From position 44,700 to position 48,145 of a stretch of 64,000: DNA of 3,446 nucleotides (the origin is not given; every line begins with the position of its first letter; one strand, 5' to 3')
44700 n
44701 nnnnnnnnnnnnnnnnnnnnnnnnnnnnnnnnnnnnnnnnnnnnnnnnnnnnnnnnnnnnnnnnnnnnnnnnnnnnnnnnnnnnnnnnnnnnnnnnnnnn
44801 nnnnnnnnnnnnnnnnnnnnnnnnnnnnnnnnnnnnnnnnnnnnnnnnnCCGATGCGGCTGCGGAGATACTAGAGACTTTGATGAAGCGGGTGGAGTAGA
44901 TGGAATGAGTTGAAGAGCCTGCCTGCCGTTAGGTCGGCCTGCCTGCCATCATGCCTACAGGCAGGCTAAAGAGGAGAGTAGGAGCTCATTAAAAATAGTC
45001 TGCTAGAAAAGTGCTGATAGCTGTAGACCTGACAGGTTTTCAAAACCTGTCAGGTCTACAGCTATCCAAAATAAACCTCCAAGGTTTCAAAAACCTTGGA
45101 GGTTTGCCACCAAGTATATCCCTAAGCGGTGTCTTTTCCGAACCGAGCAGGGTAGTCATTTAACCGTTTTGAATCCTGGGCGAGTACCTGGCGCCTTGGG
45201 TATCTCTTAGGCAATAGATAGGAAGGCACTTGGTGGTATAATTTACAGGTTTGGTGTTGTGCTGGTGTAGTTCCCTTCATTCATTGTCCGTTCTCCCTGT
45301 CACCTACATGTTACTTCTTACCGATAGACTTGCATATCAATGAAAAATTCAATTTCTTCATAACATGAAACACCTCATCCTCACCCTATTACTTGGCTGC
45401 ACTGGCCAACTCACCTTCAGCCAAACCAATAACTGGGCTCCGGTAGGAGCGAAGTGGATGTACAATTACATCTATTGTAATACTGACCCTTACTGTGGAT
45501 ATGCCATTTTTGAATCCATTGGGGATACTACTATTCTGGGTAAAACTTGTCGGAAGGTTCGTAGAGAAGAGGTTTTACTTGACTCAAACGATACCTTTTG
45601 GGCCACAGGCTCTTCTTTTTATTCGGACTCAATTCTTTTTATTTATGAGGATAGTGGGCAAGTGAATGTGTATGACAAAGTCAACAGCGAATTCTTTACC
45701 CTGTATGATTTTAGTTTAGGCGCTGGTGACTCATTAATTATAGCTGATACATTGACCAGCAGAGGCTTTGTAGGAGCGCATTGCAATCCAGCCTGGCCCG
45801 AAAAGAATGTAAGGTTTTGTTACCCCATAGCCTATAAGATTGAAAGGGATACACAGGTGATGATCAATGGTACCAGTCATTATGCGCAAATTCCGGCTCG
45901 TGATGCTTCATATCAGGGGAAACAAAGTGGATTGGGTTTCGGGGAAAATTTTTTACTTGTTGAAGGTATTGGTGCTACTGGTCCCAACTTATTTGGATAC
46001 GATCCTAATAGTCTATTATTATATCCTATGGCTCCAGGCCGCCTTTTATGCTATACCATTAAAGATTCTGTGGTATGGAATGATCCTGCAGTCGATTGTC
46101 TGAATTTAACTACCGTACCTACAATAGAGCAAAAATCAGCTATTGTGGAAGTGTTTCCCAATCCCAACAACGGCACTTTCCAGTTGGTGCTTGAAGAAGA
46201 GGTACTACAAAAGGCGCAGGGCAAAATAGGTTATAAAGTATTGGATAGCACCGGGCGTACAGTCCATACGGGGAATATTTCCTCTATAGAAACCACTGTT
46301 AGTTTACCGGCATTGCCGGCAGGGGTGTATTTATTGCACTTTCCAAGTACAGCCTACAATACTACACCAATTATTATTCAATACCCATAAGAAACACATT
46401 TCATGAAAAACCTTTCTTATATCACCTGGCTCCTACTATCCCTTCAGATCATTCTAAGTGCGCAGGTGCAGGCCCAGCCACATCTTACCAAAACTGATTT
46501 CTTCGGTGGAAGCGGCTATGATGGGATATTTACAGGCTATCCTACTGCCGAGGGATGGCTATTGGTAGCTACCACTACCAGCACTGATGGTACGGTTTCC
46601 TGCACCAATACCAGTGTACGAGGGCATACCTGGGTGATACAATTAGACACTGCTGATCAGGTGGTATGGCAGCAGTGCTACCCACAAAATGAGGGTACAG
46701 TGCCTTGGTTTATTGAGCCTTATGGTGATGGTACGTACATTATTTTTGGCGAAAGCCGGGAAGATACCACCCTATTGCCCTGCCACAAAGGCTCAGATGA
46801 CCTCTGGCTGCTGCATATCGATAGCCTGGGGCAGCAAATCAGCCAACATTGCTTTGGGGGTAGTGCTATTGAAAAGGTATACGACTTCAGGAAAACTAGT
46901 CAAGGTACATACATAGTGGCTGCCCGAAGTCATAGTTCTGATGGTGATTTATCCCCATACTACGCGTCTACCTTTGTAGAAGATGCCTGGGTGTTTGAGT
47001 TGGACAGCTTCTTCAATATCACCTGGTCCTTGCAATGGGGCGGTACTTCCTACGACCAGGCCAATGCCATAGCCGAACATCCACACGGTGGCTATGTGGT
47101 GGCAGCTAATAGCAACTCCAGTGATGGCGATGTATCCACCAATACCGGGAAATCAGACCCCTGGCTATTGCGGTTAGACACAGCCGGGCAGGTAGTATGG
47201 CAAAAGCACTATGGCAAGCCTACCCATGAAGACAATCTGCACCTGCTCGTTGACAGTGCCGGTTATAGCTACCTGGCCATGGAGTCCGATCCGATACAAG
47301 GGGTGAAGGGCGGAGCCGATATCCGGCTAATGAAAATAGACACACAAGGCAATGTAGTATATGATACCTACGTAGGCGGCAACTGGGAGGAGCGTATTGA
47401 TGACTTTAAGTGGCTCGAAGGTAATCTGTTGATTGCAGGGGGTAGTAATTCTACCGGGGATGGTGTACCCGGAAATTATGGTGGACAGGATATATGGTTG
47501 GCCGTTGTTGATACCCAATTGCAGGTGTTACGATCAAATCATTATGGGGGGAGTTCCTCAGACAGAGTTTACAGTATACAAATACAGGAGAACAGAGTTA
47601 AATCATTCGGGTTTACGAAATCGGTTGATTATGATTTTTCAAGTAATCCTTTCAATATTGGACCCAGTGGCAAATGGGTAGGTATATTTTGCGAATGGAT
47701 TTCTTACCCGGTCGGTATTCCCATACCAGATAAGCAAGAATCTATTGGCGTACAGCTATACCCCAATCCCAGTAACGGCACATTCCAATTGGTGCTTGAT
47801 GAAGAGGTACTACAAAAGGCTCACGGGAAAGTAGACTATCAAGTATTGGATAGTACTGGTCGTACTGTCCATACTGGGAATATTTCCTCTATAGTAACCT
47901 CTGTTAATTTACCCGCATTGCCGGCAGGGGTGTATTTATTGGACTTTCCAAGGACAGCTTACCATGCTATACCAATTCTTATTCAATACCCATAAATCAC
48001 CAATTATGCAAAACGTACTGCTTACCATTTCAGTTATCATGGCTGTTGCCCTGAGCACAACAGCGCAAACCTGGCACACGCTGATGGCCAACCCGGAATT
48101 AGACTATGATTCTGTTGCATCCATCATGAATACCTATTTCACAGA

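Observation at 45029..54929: A 79-bp double-hairpin element in direct orientation flanks the 9.7-kb four-gene T9SS-cargo cluster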

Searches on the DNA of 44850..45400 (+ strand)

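Call 58: search_dna_similar(query=window:45016-45110:+, collection=plasmids, mode=distant, max_evalue=0.01, max_rows=25)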
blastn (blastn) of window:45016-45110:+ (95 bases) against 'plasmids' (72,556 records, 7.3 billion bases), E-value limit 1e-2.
No match.
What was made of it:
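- Tried and rejected: No match (call 58).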

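Call 70: search_rna_families(source=window, start=44850, end=45400, threshold=evalue, max_evalue=1)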
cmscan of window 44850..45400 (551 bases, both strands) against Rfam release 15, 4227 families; matches with E-value up to 1: 14.
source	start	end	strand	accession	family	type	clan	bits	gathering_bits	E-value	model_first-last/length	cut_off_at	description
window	45015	45069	+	RF01013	mir-577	Gene; miRNA;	-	28.6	100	0.0031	1-86/86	no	mir-577 microRNA precursor family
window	45010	45071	-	RF00840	mir-374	Gene; miRNA;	-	25.1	54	0.0091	1-71/71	no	mir-374 microRNA precursor family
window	44959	45076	+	RF00411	SNORA9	Gene; snRNA; snoRNA; HACA-box;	CL00027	24.5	85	0.0069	1-133/133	no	Small nucleolar RNA SNORA9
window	45015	45109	+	RF02618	SSRC34_2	Gene; sRNA;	-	24.3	48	0.11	1-125/125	no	Streptococcus sRNA 34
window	45014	45068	-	RF03614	mir-3431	Gene; miRNA;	-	23.6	100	0.011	1-86/86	no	mir-3431 microRNA precursor family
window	45025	45059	+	RF03198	mir-7385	Gene; miRNA;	-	21.9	69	0.03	1-62/62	no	mir-7385 microRNA precursor family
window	45016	45066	+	RF03224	MIR9560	Gene; miRNA;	-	21.6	74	0.11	11-85/96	no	MIR9560 microRNA precursor family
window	45019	45058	+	RF00727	bantam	Gene; miRNA;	CL00091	18.8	61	0.81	1-82/82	no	bantam microRNA precursor family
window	45016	45066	-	RF04053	mir-95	Gene; miRNA;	-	18.7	67.5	0.76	1-79/79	no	mir-95 microRNA precursor family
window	45014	45108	+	RF01629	ceN39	Gene; snRNA; snoRNA; HACA-box;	-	18.2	35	0.21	1-131/131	no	Nematode snoRNA ceN39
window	44960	45071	+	RF00056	SNORA71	Gene; snRNA; snoRNA; HACA-box;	-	17.1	60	0.84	1-134/134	no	Small nucleolar RNA SNORA71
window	45017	45065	-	RF03667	MIR1031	Gene; miRNA;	-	17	100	0.17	1-183/183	no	MIR1031 microRNA precursor family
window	45020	45181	-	RF01249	snR190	Gene; snRNA; snoRNA; CD-box;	CL00044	14.3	40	0.77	1-198/198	no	Small nucleolar RNA snR190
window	45002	45137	-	RF03124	dCoV-3UTR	Cis-reg;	CL00117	13.8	174.8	0.15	1-410/410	no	Deltacoronavirus 3'UTR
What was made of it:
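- Tried and rejected: At E <= 1 there were only generic miRNA- or snoRNA-like hairpin matches, far below cut-off (call 70).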

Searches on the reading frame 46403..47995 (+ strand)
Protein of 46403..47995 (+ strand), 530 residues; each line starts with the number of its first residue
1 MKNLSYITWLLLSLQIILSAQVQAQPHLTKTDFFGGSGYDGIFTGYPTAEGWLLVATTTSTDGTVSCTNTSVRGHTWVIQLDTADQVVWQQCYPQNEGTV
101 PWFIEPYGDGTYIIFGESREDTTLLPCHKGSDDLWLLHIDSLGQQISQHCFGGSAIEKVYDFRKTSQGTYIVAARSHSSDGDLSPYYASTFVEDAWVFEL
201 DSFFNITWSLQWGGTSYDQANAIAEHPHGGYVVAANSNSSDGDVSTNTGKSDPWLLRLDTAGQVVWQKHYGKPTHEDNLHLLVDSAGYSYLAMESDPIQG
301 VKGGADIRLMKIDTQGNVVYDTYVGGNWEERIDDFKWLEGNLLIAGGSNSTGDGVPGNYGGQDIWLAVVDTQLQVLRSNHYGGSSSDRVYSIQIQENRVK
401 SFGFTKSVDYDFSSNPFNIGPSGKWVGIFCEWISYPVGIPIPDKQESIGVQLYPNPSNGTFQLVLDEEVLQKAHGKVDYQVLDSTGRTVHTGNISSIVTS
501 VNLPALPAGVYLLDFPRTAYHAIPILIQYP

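Call 7: search_protein_families(library=pfam, proteins=[window:46403-47995:+])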
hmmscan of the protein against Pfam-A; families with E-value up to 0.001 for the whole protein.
window:46403-47995:+ (530 aa): 1 family
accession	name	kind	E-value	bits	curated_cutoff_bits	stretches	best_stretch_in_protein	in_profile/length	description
PF18962.6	Por_Secre_tail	-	4e-10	40.3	27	1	452-515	1-62/75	Secretion system C-terminal sorting domain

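Call 19: find_encoding_contigs(protein=window:46403-47995:+, flank=10000, max_places=10)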
Protein window:46403-47995:+ (530 aa): 2 contigs read that carry it; 2 places shown.
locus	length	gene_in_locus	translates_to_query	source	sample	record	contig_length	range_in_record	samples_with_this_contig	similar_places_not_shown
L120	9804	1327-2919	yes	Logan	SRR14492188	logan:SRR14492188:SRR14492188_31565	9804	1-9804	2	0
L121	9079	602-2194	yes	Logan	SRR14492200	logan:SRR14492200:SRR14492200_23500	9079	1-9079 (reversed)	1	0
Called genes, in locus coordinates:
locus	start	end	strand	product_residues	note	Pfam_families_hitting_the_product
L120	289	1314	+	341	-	PF18962:Por_Secre_tail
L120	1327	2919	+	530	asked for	PF18962:Por_Secre_tail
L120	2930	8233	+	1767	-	PF18962:Por_Secre_tail (weak)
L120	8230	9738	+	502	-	PF18962:Por_Secre_tail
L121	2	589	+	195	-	?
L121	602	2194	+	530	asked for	PF18962:Por_Secre_tail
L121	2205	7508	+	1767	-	PF18962:Por_Secre_tail (weak)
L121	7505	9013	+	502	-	PF18962:Por_Secre_tail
